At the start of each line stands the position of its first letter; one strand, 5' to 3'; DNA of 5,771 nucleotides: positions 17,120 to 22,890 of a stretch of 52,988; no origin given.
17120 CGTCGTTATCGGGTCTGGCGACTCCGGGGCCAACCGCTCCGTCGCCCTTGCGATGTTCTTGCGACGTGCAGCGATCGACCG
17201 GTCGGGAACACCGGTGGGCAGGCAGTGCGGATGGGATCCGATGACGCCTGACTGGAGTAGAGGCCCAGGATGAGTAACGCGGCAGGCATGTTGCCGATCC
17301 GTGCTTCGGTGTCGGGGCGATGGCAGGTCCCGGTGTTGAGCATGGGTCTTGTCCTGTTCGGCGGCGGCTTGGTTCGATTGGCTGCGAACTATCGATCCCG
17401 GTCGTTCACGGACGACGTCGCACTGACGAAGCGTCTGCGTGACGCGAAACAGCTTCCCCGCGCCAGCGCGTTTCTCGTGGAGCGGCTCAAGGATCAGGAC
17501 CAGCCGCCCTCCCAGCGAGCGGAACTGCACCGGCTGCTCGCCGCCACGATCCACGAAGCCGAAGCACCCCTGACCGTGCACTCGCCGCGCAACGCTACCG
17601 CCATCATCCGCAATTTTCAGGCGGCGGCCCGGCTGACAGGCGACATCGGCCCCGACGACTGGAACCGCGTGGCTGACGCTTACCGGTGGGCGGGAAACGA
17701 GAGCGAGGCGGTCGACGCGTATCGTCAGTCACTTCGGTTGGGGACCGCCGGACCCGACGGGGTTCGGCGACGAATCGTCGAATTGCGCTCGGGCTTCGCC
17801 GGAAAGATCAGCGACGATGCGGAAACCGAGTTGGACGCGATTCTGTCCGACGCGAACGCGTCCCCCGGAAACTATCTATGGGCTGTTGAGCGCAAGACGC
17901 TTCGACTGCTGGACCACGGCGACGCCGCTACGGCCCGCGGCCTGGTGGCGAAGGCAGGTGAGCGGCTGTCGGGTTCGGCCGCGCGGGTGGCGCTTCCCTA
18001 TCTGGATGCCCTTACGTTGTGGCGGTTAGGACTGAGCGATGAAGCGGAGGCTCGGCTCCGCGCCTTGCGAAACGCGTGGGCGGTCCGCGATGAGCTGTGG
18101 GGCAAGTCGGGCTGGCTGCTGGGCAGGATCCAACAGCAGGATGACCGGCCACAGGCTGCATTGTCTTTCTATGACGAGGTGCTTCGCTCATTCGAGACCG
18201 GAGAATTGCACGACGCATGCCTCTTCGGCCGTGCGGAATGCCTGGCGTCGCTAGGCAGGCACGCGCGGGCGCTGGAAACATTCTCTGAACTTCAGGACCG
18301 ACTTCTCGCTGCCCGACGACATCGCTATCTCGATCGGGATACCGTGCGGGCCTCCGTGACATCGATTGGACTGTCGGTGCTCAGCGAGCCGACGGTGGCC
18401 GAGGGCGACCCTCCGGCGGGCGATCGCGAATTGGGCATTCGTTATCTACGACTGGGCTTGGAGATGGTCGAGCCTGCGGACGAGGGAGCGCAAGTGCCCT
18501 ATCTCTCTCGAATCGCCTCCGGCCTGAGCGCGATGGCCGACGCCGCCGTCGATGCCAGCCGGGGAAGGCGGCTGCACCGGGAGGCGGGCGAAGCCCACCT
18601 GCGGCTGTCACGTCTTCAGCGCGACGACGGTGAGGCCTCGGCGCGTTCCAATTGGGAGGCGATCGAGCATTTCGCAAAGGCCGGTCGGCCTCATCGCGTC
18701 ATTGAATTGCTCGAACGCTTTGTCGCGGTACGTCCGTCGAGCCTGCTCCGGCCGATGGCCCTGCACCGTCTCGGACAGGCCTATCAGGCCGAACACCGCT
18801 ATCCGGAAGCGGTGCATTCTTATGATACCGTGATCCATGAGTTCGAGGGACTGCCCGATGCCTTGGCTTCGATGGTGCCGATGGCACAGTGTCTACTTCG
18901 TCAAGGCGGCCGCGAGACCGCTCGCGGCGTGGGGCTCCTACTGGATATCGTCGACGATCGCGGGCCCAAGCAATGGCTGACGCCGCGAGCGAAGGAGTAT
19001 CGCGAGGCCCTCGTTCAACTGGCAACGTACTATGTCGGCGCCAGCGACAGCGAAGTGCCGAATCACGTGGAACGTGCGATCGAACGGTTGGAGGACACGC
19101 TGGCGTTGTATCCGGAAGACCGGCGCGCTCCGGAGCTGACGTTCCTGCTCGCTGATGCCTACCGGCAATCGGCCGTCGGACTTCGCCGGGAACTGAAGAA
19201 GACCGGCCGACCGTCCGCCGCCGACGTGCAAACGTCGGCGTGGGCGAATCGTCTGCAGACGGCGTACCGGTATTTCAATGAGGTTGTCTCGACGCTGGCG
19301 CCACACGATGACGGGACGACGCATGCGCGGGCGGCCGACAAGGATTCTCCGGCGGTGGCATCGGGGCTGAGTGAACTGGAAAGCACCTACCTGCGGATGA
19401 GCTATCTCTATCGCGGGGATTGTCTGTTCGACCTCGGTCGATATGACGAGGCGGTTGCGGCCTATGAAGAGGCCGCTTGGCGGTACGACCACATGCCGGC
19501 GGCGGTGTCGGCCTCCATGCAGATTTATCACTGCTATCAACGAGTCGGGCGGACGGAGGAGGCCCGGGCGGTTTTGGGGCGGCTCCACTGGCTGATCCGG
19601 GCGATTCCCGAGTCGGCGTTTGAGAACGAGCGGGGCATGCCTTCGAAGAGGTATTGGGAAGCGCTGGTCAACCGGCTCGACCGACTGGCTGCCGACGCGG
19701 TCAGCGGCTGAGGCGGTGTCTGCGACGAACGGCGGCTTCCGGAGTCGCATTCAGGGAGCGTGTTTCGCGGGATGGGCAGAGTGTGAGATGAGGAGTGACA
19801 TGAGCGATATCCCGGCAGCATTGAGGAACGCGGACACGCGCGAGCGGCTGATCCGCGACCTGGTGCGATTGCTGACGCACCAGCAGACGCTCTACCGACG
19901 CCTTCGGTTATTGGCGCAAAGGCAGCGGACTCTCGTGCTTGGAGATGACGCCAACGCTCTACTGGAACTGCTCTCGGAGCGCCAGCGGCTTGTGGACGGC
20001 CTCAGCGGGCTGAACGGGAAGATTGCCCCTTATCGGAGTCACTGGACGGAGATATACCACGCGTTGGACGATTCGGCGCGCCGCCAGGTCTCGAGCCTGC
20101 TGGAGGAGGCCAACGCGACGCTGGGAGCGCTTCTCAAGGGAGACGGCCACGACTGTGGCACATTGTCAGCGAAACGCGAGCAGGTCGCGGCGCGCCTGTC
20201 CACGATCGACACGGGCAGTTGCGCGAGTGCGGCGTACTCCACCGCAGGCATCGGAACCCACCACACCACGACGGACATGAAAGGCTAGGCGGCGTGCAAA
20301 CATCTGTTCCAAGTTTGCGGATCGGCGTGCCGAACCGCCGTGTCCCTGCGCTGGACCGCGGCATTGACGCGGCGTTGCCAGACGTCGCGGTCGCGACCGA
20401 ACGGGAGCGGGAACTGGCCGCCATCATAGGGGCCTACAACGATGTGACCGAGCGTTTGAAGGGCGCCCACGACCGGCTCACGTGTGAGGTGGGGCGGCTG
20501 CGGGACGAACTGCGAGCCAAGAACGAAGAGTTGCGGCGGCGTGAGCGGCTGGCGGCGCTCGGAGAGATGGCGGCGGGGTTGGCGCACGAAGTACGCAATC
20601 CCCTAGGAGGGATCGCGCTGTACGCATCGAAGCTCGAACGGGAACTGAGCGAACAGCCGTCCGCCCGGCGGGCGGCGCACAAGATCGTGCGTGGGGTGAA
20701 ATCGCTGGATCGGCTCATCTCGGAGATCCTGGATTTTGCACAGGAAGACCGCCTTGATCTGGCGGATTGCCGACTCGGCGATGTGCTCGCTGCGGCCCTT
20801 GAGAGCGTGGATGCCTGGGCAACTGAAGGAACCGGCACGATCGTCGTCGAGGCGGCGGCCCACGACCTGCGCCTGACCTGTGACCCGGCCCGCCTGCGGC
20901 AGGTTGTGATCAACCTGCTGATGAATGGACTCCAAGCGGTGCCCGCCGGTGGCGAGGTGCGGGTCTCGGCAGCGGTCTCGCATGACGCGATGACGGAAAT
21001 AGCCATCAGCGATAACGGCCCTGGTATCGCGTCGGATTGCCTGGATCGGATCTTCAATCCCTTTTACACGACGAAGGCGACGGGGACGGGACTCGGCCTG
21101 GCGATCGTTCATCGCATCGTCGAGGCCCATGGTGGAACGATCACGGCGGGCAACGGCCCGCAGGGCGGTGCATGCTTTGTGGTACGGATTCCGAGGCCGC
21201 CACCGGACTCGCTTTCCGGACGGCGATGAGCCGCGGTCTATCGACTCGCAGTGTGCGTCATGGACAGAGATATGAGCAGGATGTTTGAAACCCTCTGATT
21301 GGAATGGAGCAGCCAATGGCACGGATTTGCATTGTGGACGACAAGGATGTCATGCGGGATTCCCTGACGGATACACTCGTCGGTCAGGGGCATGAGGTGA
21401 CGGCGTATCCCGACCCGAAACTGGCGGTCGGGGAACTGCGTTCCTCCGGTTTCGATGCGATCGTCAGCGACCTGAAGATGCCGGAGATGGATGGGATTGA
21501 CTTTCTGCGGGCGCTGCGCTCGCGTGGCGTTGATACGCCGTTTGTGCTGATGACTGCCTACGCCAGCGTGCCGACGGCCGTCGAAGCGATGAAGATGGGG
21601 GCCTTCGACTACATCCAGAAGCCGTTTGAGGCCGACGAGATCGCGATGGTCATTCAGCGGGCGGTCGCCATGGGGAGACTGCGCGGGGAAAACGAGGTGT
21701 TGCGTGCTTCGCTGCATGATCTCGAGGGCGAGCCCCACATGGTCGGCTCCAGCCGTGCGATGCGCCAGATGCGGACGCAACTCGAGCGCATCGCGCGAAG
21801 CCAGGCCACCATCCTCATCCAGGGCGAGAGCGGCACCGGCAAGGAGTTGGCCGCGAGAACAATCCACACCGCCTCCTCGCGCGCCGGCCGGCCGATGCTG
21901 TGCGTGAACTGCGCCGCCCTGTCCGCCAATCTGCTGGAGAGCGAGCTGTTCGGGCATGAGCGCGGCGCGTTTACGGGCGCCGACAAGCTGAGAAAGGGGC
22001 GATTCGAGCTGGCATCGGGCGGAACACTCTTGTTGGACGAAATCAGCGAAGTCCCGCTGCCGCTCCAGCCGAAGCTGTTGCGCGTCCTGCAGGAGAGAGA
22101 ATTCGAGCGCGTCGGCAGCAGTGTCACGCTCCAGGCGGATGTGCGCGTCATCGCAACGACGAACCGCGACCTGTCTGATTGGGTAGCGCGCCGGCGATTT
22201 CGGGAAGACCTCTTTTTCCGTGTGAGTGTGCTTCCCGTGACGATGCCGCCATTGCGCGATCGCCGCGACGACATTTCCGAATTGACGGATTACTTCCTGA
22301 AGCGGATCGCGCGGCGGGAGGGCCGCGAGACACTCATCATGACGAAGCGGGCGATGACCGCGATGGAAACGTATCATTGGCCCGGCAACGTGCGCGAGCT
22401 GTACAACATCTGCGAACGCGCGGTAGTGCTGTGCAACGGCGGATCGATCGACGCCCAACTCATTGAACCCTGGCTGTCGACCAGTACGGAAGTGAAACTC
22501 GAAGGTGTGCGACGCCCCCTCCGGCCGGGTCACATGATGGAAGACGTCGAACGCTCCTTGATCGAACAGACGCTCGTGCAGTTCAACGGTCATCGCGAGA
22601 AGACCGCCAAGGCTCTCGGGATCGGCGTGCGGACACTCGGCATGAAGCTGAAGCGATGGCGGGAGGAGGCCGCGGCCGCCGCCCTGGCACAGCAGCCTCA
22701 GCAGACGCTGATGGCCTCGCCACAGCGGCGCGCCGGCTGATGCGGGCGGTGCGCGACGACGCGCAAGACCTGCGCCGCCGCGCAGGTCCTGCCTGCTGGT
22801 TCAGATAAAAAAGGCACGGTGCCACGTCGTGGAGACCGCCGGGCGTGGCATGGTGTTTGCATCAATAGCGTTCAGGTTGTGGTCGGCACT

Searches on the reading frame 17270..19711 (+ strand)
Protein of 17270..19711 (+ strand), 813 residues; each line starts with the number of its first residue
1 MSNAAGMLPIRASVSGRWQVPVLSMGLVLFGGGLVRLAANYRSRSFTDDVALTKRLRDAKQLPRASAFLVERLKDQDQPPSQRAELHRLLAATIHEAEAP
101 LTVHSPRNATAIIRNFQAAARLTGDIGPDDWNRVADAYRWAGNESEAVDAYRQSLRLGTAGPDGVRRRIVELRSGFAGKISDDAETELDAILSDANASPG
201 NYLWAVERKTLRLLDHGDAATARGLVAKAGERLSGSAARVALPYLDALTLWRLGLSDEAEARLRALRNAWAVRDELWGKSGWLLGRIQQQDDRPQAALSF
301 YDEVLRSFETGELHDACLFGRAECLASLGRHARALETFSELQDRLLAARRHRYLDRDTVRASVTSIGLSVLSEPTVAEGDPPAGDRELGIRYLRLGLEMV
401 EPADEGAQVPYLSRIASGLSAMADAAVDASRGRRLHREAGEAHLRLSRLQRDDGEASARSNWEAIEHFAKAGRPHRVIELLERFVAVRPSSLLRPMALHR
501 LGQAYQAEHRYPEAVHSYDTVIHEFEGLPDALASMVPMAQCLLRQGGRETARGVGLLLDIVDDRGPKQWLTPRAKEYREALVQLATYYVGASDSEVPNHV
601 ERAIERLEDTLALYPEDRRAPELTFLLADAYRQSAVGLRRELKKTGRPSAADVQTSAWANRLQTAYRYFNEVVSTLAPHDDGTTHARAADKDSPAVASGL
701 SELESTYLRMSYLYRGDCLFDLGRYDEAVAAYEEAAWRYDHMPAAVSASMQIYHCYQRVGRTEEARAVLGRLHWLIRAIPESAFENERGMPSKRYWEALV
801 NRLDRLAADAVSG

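Call 8: search_protein_families(library=pfam, proteins=[window:17270-19711:+], max_evalue=0.001)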
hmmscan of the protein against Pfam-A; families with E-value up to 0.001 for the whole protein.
window:17270-19711:+ (813 aa): 13 families
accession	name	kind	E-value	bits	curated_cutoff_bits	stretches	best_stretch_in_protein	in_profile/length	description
PF00515.34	TPR_1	-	1.3e-18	66.3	27.8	1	712-735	4-27/34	Tetratricopeptide repeat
PF07719.23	TPR_2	-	2.9e-17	61.7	27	1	712-735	4-27/34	Tetratricopeptide repeat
PF13174.12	TPR_6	-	9.7e-14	51.4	26.3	0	711-739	2-30/33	Tetratricopeptide repeat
PF13424.12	TPR_12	-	1.1e-13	51.5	30.1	0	283-340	8-70/77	Tetratricopeptide repeat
PF13432.12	TPR_16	-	3.3e-11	43.8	32.7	1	284-343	3-59/65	Tetratricopeptide repeat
PF13181.12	TPR_8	-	1.1e-10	41.2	25.7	0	715-735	7-27/34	Tetratricopeptide repeat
PF12895.13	ANAPC3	-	1.8e-07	31.8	27.2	0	711-771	26-81/82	Anaphase-promoting complex, cyclosome, subunit 3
PF14559.12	TPR_19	-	2.5e-07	31.4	25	1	719-772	1-51/68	Tetratricopeptide repeat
PF13414.12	TPR_11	-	1.2e-05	25.3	26.8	0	716-735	1-20/42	TPR repeat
PF13176.12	TPR_7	-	2.1e-05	24.7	27.9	0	497-521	1-25/36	Tetratricopeptide repeat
PF13428.12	TPR_14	-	0.00019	22.2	23.5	0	712-735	4-27/44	Tetratricopeptide repeat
PF14938.12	SNAP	-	0.00071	19.6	25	0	431-525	46-145/282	Soluble NSF attachment protein, SNAP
PF01535.26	PPR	-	0.00073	20.1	25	0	131-157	3-29/31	PPR repeat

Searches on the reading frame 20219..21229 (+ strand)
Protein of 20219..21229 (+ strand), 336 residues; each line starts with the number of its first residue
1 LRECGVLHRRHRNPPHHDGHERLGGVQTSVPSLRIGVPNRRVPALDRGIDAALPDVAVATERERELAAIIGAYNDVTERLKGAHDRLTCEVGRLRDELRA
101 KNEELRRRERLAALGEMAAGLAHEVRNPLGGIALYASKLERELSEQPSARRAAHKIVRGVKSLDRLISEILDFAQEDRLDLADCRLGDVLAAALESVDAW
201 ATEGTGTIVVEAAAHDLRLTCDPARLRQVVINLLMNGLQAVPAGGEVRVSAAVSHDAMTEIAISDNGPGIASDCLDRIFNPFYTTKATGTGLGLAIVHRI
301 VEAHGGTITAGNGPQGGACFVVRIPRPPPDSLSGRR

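Call 8: search_protein_families(library=pfam, proteins=[window:20219-21229:+], max_evalue=0.001)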
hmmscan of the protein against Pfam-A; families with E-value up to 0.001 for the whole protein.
window:20219-21229:+ (336 aa): 2 families
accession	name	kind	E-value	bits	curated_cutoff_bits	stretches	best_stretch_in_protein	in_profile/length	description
PF02518.31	HATPase_c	-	5.3e-28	98.1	26.4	1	222-327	2-110/111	Histidine kinase-, DNA gyrase B-, and HSP90-like ATPase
PF00512.31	HisKA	-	3.2e-14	53.1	26.9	1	114-177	2-64/66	His Kinase A (phospho-acceptor) domain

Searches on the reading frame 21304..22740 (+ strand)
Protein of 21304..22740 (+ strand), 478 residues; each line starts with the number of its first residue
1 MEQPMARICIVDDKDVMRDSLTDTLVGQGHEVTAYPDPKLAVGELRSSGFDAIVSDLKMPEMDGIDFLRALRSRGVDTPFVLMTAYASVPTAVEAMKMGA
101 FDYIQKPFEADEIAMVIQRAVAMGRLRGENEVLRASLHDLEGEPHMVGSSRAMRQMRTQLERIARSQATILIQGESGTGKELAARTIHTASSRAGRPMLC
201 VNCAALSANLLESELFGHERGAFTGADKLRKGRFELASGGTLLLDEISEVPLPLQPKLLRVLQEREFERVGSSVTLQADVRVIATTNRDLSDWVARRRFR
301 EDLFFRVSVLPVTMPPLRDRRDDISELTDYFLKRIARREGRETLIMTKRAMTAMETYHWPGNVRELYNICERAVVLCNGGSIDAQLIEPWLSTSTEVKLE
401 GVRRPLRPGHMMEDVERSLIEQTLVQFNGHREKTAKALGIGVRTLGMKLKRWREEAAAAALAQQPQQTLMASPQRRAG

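Call 8: search_protein_families(library=pfam, proteins=[window:21304-22740:+], max_evalue=0.001)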
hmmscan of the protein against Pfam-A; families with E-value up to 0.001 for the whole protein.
window:21304-22740:+ (478 aa): 8 families
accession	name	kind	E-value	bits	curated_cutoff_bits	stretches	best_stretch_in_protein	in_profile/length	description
PF00158.32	Sigma54_activat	-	1.6e-67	226.8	20.2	1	146-312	1-167/168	Sigma-54 interaction domain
PF00072.30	Response_reg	-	4e-27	95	30.2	1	8-117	1-110/111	Response regulator receiver domain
PF25601.1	AAA_lid_14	-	4.5e-24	84.5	27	1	318-395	1-78/87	AAA+ ATPase lid domain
PF14532.12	Sigma54_activ_2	-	5.6e-21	75.7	25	1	147-317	1-138/138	Sigma-54 interaction domain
PF02954.25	HTH_8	-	4.8e-11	42.6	22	1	412-452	2-42/42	Bacterial regulatory protein, Fis family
PF07728.20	AAA_5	-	1.1e-08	35.6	22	1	170-288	2-123/139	AAA domain (dynein-related subfamily)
PF01078.27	Mg_chelatase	-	0.00037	20.4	20.3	0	225-288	93-158/207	Magnesium chelatase, subunit ChlI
PF13191.12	AAA_16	-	0.00048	21.1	32.6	1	147-218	3-81/167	AAA ATPase domain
